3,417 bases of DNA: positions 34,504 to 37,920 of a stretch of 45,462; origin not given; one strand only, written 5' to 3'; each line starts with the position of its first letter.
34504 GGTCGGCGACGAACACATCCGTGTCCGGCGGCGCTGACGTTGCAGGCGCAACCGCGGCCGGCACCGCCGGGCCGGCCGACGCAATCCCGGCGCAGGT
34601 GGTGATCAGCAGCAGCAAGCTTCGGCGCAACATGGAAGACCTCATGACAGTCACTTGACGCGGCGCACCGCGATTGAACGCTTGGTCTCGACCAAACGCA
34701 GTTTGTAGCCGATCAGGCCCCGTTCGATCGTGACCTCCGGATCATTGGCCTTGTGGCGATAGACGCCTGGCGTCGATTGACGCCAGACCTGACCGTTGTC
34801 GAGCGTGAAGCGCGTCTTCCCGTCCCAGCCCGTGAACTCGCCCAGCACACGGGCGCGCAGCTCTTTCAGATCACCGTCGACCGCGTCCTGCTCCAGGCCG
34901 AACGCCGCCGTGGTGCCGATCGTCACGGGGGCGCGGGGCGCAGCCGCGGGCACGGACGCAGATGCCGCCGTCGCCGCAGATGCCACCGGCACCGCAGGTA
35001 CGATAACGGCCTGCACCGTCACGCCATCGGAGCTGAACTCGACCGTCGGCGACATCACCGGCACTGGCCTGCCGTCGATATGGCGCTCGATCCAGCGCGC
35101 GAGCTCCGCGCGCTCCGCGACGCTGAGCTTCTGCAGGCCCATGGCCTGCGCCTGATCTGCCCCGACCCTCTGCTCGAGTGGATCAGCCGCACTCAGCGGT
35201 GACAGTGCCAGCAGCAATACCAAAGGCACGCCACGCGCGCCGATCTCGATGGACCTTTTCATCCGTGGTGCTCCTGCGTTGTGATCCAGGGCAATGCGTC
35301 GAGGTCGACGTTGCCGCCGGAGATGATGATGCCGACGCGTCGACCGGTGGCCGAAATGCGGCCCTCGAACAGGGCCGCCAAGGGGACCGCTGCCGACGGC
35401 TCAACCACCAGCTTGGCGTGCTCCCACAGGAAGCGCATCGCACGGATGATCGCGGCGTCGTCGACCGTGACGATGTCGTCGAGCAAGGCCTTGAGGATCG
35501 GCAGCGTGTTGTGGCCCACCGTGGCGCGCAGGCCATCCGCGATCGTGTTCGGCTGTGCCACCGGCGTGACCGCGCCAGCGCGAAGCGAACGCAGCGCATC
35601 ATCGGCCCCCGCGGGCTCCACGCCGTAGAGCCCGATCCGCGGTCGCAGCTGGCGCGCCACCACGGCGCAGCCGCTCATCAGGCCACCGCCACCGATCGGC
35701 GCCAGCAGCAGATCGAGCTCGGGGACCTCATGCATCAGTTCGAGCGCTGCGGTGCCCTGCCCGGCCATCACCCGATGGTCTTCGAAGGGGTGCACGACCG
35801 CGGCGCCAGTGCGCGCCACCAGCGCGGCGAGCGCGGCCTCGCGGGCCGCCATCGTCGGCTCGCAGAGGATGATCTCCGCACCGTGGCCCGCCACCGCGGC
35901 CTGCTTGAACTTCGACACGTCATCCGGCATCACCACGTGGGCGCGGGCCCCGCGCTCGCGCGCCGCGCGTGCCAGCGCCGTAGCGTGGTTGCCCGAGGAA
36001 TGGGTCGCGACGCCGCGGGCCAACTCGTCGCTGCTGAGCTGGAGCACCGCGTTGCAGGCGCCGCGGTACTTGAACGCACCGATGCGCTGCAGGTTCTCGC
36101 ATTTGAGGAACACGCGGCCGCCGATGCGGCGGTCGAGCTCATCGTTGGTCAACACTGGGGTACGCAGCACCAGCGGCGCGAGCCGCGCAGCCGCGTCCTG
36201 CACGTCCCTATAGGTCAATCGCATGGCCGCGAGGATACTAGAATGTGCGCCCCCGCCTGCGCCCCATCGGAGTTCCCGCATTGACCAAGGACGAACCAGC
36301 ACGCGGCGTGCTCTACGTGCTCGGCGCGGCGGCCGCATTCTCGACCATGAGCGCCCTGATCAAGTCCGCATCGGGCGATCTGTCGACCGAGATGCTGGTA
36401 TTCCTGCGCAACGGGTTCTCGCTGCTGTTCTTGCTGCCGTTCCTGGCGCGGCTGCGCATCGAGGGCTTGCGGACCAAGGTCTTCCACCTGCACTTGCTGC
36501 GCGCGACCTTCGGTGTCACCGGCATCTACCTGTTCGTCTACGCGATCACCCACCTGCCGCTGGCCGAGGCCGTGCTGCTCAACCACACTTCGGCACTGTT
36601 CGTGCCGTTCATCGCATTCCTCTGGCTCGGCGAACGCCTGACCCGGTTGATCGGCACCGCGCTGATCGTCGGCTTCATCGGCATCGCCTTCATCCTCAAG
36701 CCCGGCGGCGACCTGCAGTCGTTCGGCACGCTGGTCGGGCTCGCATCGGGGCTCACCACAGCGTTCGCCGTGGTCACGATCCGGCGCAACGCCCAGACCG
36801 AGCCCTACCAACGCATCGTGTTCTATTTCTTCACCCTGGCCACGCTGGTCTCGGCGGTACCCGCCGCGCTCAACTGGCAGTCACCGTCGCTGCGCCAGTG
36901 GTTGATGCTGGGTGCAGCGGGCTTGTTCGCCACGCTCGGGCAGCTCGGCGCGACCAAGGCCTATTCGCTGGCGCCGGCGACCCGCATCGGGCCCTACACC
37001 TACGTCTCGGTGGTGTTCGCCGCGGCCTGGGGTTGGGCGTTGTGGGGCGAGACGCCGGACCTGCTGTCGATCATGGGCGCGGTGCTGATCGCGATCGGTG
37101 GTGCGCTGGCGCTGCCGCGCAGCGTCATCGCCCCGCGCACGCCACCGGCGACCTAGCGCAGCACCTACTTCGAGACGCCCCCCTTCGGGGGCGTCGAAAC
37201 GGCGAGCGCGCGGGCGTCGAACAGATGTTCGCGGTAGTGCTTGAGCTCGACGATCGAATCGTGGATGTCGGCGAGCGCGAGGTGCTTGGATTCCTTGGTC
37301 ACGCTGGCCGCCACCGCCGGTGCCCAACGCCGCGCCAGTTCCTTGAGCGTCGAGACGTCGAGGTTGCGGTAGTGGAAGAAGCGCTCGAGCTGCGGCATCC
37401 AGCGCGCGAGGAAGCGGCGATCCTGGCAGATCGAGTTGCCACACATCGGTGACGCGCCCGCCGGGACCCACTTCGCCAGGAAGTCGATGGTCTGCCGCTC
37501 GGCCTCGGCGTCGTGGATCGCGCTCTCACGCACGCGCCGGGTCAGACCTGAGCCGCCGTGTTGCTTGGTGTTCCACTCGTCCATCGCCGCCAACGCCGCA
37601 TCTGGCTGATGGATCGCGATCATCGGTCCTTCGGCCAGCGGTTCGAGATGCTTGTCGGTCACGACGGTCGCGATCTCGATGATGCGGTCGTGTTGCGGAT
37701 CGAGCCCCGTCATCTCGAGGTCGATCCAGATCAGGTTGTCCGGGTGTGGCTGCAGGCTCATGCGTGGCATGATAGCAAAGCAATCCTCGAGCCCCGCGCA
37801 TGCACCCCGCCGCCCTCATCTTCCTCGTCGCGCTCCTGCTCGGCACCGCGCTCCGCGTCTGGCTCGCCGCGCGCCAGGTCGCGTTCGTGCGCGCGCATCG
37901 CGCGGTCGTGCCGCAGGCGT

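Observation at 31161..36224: Seven-gene operon in which every junction is an overlapping stop/start, built around an AlkB-type hydroxylase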

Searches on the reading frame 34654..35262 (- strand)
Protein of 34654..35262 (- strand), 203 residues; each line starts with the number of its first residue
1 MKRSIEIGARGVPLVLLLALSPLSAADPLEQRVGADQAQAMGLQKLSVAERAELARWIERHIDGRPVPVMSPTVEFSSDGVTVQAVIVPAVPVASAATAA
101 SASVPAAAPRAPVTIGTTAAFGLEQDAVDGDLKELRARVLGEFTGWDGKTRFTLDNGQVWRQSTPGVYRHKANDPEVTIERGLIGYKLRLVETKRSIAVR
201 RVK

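Call 3: search_protein_families(library=pfam, proteins=[window:34654-35262:-], max_evalue=0.01)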
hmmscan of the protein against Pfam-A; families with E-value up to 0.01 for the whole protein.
window:34654-35262:- (203 aa): 0 families

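Call 4: search_protein_families(library=ncbifam, proteins=[window:34654-35262:-], max_evalue=0.01)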
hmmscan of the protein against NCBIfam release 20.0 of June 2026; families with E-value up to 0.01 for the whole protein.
window:34654-35262:- (203 aa): 1 family
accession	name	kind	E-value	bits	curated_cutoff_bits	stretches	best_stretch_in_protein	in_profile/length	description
NF004792.0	PRK06139.1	equivalog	0.00087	18.4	308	1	35-121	156-242/327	SDR family oxidoreductase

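Call 52: find_homologous_proteins(query=window:34654-35262:-, max_evalue=0.001)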
Query window:34654-35262:- (203 aa): 158 proteins with E <= 0.001 among 5467 candidates; the best 120 are listed.
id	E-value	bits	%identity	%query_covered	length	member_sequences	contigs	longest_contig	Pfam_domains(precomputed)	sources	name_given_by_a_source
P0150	5.7e-124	429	100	100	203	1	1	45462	-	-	-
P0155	1.6e-91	323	75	100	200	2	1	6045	-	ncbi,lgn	-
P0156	2.9e-83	296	69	100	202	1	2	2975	-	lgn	-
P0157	3.5e-78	280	71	90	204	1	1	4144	-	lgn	-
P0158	5.3e-77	276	69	92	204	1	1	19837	-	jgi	jgi:hypothetical protein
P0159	5.5e-72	259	67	87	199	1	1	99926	-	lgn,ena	-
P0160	1.5e-70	255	64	94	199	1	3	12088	-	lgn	-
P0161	7.0e-66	240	60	96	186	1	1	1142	-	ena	-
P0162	1.1e-59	219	59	84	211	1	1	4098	-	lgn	-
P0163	2.3e-59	218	59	87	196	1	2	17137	-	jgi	jgi:hypothetical protein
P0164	1.8e-58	215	56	84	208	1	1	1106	-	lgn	-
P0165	3.1e-57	211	58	84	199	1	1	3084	-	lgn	-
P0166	4.7e-57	211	55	95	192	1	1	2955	-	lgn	-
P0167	5.7e-57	210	50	86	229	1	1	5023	-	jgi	jgi:hypothetical protein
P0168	9.3e-56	207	54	86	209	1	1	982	-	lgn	-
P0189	1.3e-17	82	50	35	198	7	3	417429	-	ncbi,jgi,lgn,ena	-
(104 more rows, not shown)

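Call 61: predict_structure(alignment_id=A2)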
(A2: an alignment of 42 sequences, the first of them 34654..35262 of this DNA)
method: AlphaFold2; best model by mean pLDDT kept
length: 203 residues; sequences in the alignment: 42
mean_pLDDT: 79.3   pTM: 0.42
mean pLDDT of the five models: 79.3, 78.4, 78.4, 78.3, 77.9
residues with pLDDT >= 90: 103; 70-90: 34; 50-70: 43; < 50: 23
segments of 3 or more residues with pLDDT < 50: 7-11, 95-109
pLDDT, mean of each block of 10 residues (from residue 1): 51 54 73 92 93 92 86 84 80 51 47 54 56 89 96 96 97 97 95 97 91
secondary structure, 60 per line:
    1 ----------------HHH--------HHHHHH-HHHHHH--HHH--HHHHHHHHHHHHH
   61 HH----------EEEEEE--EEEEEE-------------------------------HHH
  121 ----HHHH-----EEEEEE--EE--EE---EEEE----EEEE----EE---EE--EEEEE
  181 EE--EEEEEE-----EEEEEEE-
elements in order: H28-33 H35-40 H48-62 E73-78 E81-86 H125-128 E134-139 E151-154 E159-162 E176-182 E185-190 E196-202

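Call 65: fold_search(model_id=the predicted structure, library=pdb)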
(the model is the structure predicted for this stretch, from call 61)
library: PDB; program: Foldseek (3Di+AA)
matches with E <= 10: 517; with E <= 0.001: 0
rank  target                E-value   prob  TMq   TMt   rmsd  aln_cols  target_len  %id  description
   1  1gzw_A                2.3e-01  0.21  0.14  0.19   9.5       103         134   13  X-RAY CRYSTAL STRUCTURE OF HUMAN GALECTIN-1 (released 2004-01-08)
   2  2zkn_A                2.5e-01  0.18  0.13  0.18   9.9       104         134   12  X-ray structure of mutant galectin-1/lactose complex (released 2008-09-30)
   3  3w58_A                2.6e-01  0.12  0.11  0.15  10.4       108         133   11  Crystal structure of Galectin-1 in the lactose-unbound state(P21) (released 2014-01-29)
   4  2k5h_MODEL_1_A        2.8e-01  0.35  0.19  0.31   8.4        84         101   15  Solution NMR structure of protein encoded by MTH693 from Methanobacterium thermoautotrophicum: Northeast Struc (released 2008-08-19)
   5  8cst_J                2.9e-01  0.35  0.18  0.29   8.1        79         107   19  Human mitochondrial small subunit assembly intermediate (State E) (released 2022-12-14)
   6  8a5m_B                3.1e-01  0.28  0.18  0.21   9.1        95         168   17  TRIM7 PRYSPRY in complex with a MNV1-NS6 peptide LEALEFQ (released 2022-07-06)
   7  8om2_L                3.7e-01  0.28  0.17  0.25   8.1        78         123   20  Small subunit of yeast mitochondrial ribosome in complex with METTL17/Rsm22. (released 2024-01-10)
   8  3w59_B                3.9e-01  0.11  0.11  0.16  10.3       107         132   12  Crystal structure of Galectin-1 in the lactose-unbound state(P212121) (released 2014-01-29)
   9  6q98_q                4.1e-01  0.30  0.18  0.26   7.6        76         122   14  Structure of tmRNA SmpB bound in P site of E. coli 70S ribosome (released 2019-02-27)
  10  9igt_J                4.6e-01  0.25  0.18  0.30   8.7        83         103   19  Assembly intermediate of human mitochondrial ribosome small subunit bound to METTL15, RBFA, and mtIF2 (State M2.1) (released 2026-03-11)
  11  8a5m_A                4.6e-01  0.25  0.19  0.21   9.1        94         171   16  TRIM7 PRYSPRY in complex with a MNV1-NS6 peptide LEALEFQ (released 2022-07-06)
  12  5xyu_L                4.6e-01  0.18  0.16  0.24   9.6        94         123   13  Small subunit of Mycobacterium smegmatis ribosome (released 2017-09-27)
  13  5mmj_l                5.1e-01  0.23  0.17  0.25   8.4        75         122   13  Structure of the small subunit of the chloroplast ribosome (released 2017-01-11)
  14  7pnt_J                5.4e-01  0.23  0.18  0.29   9.0        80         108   19  Assembly intermediate of mouse mitochondrial ribosome small subunit without mS37 in complex with RbfA and Tfb1m (released 2022-06-15)
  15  3m2m_B                5.4e-01  0.16  0.14  0.22  10.0        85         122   13  Rat galectin-1 complex with lactose (released 2010-07-21)
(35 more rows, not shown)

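Call 79: find_encoding_contigs(protein=P0189, flank=6000, max_places=3)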
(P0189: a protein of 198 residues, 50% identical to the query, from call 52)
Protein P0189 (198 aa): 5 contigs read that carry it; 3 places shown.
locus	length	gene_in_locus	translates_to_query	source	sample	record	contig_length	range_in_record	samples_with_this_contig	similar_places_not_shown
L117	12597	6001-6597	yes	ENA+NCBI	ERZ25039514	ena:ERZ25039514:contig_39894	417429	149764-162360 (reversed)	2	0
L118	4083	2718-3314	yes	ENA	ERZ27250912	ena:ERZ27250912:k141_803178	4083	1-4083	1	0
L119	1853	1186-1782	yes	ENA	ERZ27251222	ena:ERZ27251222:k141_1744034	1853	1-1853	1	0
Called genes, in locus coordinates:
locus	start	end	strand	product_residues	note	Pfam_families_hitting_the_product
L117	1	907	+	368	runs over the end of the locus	-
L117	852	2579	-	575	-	PF12895:ANAPC3 (faint), PF13414:TPR_11 (faint), PF13431:TPR_17 (faint), PF14559:TPR_19 (weak), PF13432:TPR_16 (weak), PF14559:TPR_19, PF00685:Sulfotransfer_1, PF13469:Sulfotransfer_3, +6 more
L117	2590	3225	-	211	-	PF13640:2OG-FeII_Oxy_3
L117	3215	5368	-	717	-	PF13432:TPR_16, PF13414:TPR_11, PF13432:TPR_16, PF23914:TPR_CcmH_CycH, PF00515:TPR_1, PF13424:TPR_12, PF14559:TPR_19, PF13424:TPR_12, +27 more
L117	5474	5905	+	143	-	-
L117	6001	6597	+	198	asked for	-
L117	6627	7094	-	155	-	PF16108:DUF4826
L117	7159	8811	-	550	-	PF13174:TPR_6 (faint), PF13424:TPR_12 (faint), PF23914:TPR_CcmH_CycH (faint), PF13414:TPR_11 (weak), PF14559:TPR_19, PF13432:TPR_16 (weak), PF14559:TPR_19 (weak), PF13432:TPR_16 (weak), +14 more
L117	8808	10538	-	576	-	PF01839:FG-GAP (faint), PF13517:FG-GAP_3, PF07593:UnbV_ASPIC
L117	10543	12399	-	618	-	PF01839:FG-GAP (faint), PF13517:FG-GAP_3, PF07593:UnbV_ASPIC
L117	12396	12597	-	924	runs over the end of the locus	PF13435:Cytochrome_C554 (weak), PF14559:TPR_19 (faint), PF13414:TPR_11 (faint)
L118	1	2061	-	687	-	?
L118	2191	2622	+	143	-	-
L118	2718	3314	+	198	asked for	-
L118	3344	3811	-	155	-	PF16108:DUF4826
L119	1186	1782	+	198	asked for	-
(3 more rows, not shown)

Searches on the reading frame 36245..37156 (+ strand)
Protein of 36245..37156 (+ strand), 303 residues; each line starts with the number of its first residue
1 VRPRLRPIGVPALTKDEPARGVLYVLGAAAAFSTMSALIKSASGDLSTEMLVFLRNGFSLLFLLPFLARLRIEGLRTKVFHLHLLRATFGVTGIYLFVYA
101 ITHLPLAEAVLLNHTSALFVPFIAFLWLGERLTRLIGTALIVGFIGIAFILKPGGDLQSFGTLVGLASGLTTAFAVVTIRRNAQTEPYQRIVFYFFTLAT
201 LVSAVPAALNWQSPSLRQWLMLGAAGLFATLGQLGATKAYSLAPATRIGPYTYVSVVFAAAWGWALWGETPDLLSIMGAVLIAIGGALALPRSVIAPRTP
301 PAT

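Call 20: search_protein_families(library=pfam, proteins=[window:36245-37156:+], max_evalue=0.0001)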
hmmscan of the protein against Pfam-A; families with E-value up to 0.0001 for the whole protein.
window:36245-37156:+ (303 aa): 1 family
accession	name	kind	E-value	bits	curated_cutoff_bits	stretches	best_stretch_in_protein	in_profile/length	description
PF00892.27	EamA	-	1.5e-33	116.4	28.2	2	20-151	2-134/135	EamA-like transporter family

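Call 48: search_protein_families(library=ncbifam, proteins=[window:36245-37156:+], max_evalue=0.00001)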
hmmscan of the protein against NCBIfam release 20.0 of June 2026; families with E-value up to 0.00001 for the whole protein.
window:36245-37156:+ (303 aa): 2 families
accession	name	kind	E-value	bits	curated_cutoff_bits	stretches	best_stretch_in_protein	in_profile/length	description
TIGR00950.1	2A78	equivalog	2.6e-15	56.6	230.2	1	43-284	13-261/264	carboxylate/amino acid/amine transporter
TIGR03340.1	phn_DUF6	hypoth_equivalog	1.8e-07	31.1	288.15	0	204-293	42-136/281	phosphonate utilization associated putative membrane protein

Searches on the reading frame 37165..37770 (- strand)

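Call 20: search_protein_families(library=pfam, proteins=[window:37165-37770:-], max_evalue=0.0001)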
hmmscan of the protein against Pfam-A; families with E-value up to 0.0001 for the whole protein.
window:37165-37770:- (201 aa): 1 family
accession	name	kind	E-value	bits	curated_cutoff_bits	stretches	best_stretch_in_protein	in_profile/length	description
PF00929.31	RNase_T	-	8.3e-35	121.2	24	1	14-173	1-161/164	Exonuclease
